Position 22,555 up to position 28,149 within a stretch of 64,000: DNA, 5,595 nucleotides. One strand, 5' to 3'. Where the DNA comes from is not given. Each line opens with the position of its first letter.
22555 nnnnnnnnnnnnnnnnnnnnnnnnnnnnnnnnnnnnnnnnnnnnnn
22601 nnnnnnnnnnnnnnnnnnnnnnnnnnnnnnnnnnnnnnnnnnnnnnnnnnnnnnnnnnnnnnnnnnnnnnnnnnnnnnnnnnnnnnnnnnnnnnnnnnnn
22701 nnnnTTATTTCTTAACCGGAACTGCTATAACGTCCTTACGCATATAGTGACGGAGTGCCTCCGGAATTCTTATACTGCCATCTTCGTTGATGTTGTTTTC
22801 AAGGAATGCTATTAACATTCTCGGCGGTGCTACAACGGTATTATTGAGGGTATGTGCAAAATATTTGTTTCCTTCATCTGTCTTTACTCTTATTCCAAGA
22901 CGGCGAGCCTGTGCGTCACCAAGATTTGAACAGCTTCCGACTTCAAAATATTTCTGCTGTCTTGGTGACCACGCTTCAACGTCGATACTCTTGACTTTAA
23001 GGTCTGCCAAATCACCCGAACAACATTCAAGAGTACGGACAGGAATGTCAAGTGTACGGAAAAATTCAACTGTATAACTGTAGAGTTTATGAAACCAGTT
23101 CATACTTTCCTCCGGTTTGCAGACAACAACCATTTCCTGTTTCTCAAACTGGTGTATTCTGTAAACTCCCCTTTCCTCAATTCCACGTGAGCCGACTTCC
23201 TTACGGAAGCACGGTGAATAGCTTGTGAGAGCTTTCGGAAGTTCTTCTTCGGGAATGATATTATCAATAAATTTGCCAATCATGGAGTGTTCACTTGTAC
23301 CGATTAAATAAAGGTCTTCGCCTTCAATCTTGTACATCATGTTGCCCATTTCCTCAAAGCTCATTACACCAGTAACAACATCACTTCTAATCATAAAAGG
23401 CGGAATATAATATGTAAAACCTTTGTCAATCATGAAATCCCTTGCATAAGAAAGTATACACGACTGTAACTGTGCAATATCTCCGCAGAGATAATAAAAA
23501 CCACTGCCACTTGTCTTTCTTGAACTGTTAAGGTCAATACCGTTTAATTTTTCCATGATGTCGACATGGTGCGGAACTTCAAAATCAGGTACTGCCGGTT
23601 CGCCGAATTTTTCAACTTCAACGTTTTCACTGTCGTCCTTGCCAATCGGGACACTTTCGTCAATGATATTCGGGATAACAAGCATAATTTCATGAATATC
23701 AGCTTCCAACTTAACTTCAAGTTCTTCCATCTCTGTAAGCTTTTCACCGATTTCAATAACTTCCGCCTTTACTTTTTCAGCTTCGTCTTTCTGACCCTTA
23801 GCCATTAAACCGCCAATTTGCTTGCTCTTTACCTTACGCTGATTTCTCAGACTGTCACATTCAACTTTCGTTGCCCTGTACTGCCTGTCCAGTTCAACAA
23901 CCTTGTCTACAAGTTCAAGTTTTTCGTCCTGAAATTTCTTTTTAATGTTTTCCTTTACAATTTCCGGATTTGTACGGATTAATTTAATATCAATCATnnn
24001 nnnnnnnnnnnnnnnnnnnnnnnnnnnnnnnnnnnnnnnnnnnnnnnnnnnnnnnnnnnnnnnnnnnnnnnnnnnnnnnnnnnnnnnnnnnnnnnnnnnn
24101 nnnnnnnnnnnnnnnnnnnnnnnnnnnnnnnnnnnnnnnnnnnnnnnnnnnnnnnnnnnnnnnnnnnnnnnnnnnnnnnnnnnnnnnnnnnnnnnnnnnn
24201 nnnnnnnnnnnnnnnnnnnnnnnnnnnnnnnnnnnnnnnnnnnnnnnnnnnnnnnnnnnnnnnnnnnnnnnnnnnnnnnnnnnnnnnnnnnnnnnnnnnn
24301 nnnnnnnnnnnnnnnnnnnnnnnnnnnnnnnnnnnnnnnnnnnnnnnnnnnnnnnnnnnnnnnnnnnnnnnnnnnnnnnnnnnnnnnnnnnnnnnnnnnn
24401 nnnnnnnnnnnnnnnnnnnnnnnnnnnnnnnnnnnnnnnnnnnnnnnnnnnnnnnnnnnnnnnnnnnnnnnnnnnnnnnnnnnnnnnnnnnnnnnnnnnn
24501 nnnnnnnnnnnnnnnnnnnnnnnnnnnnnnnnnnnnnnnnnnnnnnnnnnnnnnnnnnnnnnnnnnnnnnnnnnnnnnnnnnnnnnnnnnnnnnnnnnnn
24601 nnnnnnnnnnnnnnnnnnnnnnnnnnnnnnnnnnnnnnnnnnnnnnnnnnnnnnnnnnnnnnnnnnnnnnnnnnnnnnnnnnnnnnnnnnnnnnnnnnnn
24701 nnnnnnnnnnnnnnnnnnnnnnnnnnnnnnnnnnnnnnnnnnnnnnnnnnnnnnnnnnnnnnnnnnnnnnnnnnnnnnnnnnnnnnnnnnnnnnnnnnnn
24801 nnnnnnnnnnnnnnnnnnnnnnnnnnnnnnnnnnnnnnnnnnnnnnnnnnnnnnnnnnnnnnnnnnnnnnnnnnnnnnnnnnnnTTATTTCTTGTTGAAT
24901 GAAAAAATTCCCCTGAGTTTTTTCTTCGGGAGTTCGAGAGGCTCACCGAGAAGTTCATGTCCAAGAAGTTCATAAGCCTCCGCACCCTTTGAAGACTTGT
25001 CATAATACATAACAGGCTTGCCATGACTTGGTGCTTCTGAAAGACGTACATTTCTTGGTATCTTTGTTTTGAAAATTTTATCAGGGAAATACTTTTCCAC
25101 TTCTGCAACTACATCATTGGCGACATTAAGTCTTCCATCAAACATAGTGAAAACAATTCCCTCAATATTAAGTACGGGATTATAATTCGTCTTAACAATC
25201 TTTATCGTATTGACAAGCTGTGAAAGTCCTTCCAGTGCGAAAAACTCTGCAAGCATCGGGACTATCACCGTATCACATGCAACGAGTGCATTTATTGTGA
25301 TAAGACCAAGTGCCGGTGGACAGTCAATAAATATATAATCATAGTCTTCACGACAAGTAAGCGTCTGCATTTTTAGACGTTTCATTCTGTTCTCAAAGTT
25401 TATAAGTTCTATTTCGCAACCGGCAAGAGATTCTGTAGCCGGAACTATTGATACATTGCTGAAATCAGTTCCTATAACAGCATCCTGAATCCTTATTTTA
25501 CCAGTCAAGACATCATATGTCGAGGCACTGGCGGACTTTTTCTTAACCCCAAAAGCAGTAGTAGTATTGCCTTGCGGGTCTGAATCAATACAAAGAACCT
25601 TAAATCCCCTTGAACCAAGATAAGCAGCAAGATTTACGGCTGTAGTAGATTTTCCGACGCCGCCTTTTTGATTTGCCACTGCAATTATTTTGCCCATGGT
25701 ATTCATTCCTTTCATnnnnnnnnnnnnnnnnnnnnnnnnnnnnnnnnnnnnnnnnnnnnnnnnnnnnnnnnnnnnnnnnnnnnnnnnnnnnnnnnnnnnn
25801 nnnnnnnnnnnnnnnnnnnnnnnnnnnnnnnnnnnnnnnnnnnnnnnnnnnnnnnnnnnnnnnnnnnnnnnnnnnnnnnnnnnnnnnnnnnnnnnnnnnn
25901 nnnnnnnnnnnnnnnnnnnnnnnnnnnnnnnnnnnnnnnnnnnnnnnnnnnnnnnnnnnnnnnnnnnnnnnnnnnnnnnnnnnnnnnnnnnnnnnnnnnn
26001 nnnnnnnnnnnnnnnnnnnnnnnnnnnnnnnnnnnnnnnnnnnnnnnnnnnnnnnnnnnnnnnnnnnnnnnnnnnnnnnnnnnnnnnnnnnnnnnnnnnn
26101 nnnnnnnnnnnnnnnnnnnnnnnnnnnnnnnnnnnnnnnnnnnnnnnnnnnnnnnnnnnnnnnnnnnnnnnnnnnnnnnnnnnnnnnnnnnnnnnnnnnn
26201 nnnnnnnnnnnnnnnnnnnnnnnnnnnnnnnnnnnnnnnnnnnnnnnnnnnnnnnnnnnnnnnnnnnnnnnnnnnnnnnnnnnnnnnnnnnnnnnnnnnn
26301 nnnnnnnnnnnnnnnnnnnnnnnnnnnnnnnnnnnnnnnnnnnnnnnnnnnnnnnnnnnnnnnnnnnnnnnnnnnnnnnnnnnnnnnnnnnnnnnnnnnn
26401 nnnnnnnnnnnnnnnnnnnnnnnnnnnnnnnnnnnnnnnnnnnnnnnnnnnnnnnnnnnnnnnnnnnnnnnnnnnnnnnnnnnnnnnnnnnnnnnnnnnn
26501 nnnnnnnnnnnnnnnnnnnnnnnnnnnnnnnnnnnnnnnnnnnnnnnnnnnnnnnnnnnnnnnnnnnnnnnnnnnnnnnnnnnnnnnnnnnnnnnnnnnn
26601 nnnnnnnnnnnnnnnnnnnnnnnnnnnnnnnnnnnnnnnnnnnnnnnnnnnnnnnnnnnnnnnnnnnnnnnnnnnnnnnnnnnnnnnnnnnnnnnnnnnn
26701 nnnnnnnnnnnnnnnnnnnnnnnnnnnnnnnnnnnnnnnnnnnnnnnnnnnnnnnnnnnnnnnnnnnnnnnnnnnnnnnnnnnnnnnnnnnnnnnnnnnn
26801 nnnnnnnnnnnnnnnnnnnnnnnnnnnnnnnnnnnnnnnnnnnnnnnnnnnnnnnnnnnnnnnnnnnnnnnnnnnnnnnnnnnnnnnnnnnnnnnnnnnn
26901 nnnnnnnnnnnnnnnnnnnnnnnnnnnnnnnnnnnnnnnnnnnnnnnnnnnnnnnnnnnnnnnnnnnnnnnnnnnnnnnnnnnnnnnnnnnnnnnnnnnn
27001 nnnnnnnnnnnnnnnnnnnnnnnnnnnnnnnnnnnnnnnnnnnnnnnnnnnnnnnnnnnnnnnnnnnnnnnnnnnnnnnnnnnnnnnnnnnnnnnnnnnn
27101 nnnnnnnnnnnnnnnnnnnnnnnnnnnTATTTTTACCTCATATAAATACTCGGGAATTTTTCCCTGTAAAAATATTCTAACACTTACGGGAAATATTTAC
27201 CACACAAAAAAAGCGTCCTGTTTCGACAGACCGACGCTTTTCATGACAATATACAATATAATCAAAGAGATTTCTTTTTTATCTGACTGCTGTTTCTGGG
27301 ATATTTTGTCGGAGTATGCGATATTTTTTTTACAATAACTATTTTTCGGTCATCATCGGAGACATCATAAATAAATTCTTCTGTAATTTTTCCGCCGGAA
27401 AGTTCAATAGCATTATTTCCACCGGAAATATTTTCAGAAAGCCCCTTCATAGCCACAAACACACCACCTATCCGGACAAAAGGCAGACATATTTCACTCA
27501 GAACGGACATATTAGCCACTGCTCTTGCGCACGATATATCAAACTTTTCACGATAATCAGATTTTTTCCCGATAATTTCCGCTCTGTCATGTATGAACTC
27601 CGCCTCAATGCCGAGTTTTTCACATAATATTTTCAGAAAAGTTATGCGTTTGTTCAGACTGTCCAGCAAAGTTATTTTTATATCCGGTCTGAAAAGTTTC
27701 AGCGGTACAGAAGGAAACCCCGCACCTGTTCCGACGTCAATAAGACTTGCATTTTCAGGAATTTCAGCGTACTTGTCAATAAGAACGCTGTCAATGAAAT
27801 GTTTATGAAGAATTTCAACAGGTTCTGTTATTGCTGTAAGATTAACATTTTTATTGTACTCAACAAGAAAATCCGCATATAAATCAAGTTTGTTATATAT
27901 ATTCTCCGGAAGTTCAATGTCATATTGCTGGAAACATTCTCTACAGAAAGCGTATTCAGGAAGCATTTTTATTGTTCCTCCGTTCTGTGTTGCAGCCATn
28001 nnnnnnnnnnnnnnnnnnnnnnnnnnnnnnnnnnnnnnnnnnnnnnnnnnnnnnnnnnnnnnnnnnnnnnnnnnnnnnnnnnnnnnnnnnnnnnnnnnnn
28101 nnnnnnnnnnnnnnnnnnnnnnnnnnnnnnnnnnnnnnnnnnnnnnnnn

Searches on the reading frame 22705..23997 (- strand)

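Call 8: search_protein_families(library=pfam, proteins=[window:22705-23997:-])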
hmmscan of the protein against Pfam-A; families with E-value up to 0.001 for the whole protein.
window:22705-23997:- (430 aa): 2 families
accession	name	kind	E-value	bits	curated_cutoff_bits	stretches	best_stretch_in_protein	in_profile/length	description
PF00587.30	tRNA-synt_2b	-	9.3e-31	107.7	29.3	1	226-402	8-179/179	tRNA synthetase class II core domain (G, H, P, S and T)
PF02403.27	Seryl_tRNA_N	-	1.5e-26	93.1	28.2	1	1-111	1-107/108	Seryl-tRNA synthetase N-terminal domain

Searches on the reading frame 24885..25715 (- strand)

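Call 8: search_protein_families(library=pfam, proteins=[window:24885-25715:-])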
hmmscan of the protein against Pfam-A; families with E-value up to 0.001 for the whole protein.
window:24885-25715:- (276 aa): 7 families
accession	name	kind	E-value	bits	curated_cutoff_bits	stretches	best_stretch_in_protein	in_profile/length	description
PF13614.12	AAA_31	-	1.6e-61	207.7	27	1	9-184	2-177/177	AAA domain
PF01656.29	CbiA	-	1.2e-30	106.4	25.4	1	11-235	1-125/125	CobQ/CobB/MinD/ParA nucleotide binding domain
PF10609.15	ParA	-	3.6e-15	56.5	27.1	1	8-251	3-241/246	NUBPL iron-transfer P-loop NTPase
PF09140.17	MipZ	-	8.4e-13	48.7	20.7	1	10-167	2-142/262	ATPase MipZ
PF00142.24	Fer4_NifH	-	2.3e-10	40.8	25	1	16-259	7-248/271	4Fe-4S iron sulfur cluster binding proteins, NifH/frxC family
PF06564.18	CBP_BcsQ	-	2.6e-07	30.8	21.3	1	9-247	2-225/234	Cellulose biosynthesis protein BcsQ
PF02374.21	ArsA_ATPase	-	3.6e-07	30.1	24.3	1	16-68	8-60/305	Anion-transporting ATPase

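Call 10: search_protein_families(library=ncbifam, proteins=[window:24885-25715:-])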
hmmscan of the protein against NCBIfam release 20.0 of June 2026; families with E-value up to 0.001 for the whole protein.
window:24885-25715:- (276 aa): 32 families (the best 25 are shown)
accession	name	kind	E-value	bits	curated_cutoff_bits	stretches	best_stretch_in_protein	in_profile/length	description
NF041546.1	ParA_partition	equivalog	2.4e-29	102.3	180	2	10-61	1-52/203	ParA family partition ATPase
TIGR03453.1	partition_RepA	equivalog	4.7e-27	94.8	348.45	1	9-228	105-343/387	plasmid partitioning protein RepA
TIGR01969.1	minD_arch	subfamily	7.4e-27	94.1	201.75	1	10-271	2-246/251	cell division ATPase MinD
NF041283.1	PrgP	equivalog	1.4e-24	87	400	1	7-228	1-231/297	ParA superfamily DNA segregation protein PrgP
TIGR01968.1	minD_bact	equivalog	4.9e-19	68.7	212.9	1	9-264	2-245/261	septum site-determining protein MinD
NF010443.0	PRK13869.1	subfamily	4.8e-18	65.1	446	1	9-168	122-295/405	plasmid-partitioning protein RepA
TIGR03371.1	cellulose_yhjQ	equivalog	1.4e-17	64.1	157.85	1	9-253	2-239/246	cellulose biosynthesis protein BcsQ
NF010259.0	PRK13705.1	equivalog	3.1e-16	59.3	725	1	5-172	103-282/388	plasmid-partitioning protein SopA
TIGR01007.1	eps_fam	subfamily_domain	5.4e-15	55.5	108.05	1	8-147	17-151/204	polysaccharide biosynthesis tyrosine autokinase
NF041136.1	MrpORP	equivalog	2.7e-11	43.4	450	1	6-66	3-64/365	iron-sulfur cluster carrier protein MrpORP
NF033200.1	F430_CfbC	exception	3.2e-11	43.1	402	1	11-256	3-239/260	Ni-sirohydrochlorin a,c-diamide reductive cyclase ATP-dependent reductase subunit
TIGR03018.1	pepcterm_TyrKin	hypoth_equivalog_domain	2.2e-10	40.2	230.65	1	7-171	34-196/207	XrtA-associated tyrosine autokinase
NF008669.0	PRK11670.1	equivalog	3.1e-10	39.5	348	1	3-52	102-151/369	iron-sulfur cluster carrier protein ApbC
TIGR01287.1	nifH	equivalog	1.7e-09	37.4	394.35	1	16-255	7-244/275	nitrogenase iron protein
NF009701.0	PRK13230.1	subfamily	6.3e-09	35.2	350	1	16-61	8-53/291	nitrogenase reductase-like protein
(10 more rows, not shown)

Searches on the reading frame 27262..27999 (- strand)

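Call 8: search_protein_families(library=pfam, proteins=[window:27262-27999:-])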
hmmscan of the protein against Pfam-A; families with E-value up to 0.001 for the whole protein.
window:27262-27999:- (245 aa): 2 families
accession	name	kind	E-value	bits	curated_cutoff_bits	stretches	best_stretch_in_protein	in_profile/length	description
PF02527.21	GidB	-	7.2e-47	159.6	27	1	35-220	2-183/184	rRNA small subunit methyltransferase G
PF13847.12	Methyltransf_31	-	4.5e-07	30.1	27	1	82-172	3-94/145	Methyltransferase domain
